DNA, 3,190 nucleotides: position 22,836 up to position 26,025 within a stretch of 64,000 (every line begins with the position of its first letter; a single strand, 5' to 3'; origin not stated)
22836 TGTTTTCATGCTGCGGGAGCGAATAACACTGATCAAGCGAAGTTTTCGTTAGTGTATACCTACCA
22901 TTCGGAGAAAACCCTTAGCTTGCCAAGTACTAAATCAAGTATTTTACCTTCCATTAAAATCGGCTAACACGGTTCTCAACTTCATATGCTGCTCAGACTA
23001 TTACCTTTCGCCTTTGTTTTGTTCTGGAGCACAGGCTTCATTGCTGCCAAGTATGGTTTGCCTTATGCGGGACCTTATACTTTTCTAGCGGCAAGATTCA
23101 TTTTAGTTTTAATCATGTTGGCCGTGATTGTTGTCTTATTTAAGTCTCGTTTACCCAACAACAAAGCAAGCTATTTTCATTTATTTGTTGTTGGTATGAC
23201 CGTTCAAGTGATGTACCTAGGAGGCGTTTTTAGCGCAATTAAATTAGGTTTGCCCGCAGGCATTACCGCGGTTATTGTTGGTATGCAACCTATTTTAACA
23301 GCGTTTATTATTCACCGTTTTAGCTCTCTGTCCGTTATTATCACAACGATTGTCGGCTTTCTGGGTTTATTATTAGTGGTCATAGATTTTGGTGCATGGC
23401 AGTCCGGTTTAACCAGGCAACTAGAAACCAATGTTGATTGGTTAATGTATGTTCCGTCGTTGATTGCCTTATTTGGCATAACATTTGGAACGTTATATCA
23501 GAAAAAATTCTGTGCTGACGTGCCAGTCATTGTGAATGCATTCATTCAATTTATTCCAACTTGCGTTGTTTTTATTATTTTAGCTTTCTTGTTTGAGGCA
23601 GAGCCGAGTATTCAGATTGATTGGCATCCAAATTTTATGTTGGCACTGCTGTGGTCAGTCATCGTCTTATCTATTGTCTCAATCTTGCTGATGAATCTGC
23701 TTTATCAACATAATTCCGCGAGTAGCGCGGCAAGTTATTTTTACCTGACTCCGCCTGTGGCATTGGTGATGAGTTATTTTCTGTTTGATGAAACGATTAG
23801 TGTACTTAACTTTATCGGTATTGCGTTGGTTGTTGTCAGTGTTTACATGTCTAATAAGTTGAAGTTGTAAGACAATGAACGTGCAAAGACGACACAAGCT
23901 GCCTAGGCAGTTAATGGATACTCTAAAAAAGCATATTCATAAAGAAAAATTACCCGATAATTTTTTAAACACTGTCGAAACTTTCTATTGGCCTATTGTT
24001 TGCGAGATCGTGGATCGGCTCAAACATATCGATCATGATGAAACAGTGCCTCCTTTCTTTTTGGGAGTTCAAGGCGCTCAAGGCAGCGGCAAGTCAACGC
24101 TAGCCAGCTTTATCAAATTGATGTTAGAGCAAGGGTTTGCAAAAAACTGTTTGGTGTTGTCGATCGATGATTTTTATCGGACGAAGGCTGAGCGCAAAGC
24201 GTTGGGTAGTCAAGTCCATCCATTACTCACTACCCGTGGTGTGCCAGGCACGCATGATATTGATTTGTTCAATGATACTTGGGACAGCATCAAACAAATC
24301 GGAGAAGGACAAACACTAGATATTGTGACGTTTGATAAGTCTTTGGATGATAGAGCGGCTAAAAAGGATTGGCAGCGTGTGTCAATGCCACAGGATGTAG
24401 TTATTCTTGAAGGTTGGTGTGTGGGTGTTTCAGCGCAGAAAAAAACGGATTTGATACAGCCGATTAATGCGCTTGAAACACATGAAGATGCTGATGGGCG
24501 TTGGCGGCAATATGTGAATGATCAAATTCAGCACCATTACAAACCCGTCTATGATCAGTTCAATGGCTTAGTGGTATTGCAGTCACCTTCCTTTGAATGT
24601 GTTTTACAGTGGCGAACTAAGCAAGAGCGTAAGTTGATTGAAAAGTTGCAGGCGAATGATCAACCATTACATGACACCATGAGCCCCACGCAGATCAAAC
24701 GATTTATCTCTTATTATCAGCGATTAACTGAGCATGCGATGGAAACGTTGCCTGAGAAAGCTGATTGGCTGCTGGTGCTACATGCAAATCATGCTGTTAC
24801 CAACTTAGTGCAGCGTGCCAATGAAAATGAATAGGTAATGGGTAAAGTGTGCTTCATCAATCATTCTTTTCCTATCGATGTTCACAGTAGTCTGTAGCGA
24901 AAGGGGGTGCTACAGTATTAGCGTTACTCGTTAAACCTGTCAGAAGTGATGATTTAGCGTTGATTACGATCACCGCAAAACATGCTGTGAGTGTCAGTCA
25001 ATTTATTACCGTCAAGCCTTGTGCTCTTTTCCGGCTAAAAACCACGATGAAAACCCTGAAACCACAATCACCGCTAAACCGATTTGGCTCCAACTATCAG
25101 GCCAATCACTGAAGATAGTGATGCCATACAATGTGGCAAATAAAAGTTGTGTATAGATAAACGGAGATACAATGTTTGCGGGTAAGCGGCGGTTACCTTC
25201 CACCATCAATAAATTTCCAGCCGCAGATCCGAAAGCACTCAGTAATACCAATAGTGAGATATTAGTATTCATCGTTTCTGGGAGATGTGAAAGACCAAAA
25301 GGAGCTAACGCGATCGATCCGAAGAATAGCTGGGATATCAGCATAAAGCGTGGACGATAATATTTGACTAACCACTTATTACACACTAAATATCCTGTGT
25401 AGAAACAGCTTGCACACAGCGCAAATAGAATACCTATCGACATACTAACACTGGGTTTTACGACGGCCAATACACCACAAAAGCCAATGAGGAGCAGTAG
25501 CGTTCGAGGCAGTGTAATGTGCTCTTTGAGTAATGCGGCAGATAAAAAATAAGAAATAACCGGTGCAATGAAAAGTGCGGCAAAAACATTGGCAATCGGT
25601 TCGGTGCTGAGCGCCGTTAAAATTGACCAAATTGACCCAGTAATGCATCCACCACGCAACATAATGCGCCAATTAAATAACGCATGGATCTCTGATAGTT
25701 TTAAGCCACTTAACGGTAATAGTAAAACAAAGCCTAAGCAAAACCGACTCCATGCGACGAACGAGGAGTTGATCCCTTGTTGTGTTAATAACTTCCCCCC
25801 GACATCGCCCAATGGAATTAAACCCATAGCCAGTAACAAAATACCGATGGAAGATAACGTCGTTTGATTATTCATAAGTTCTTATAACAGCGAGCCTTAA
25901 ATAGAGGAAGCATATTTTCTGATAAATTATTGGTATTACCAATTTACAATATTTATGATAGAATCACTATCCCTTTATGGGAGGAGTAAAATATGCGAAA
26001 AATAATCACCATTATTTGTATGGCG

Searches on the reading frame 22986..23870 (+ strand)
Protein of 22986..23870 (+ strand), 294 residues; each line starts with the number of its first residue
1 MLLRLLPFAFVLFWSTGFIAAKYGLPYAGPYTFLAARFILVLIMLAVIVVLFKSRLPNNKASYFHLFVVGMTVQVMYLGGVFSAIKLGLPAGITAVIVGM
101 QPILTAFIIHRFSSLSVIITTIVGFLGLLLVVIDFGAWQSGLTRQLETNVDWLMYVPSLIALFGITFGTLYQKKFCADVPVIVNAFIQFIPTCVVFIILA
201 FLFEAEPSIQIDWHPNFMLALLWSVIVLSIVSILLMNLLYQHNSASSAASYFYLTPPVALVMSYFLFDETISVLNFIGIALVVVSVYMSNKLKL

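Call 42: search_protein_families(library=ncbifam, proteins=[window:22986-23870:+], max_evalue=1e-10)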
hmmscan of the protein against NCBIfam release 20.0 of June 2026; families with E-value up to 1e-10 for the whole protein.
window:22986-23870:+ (294 aa): 2 families
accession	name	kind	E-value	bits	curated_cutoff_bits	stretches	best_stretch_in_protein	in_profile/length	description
NF008432.0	PRK11272.1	equivalog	3e-13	49.6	270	1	8-288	16-284/294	drug/metabolite exporter YedA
TIGR00950.1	2A78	equivalog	5.9e-13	48.8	230.2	1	14-286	1-263/264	carboxylate/amino acid/amine transporter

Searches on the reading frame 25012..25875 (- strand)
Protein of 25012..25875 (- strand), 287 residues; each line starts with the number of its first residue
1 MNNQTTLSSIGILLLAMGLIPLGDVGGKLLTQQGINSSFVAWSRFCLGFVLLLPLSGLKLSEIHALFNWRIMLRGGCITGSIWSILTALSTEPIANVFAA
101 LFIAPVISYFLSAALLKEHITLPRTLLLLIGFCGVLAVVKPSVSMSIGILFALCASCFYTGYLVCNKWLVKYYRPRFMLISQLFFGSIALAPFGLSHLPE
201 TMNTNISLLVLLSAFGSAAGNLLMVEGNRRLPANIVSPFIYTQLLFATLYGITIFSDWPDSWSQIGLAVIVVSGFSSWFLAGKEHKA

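Call 6: search_protein_families(library=ncbifam, proteins=[window:25012-25875:-])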
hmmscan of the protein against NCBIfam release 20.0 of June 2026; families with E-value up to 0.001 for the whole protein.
window:25012-25875:- (287 aa): 1 family
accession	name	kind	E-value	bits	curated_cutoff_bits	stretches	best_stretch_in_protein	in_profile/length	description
TIGR00950.1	2A78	equivalog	2e-15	56.9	230.2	1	30-273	11-262/264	carboxylate/amino acid/amine transporter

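Call 7: search_protein_families(library=pfam, proteins=[window:25012-25875:-])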
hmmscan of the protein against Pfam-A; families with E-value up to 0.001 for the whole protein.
window:25012-25875:- (287 aa): 1 family
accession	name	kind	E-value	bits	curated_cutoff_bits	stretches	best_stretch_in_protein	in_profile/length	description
PF00892.27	EamA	-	1.9e-22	80.4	28.2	2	147-273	2-129/135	EamA-like transporter family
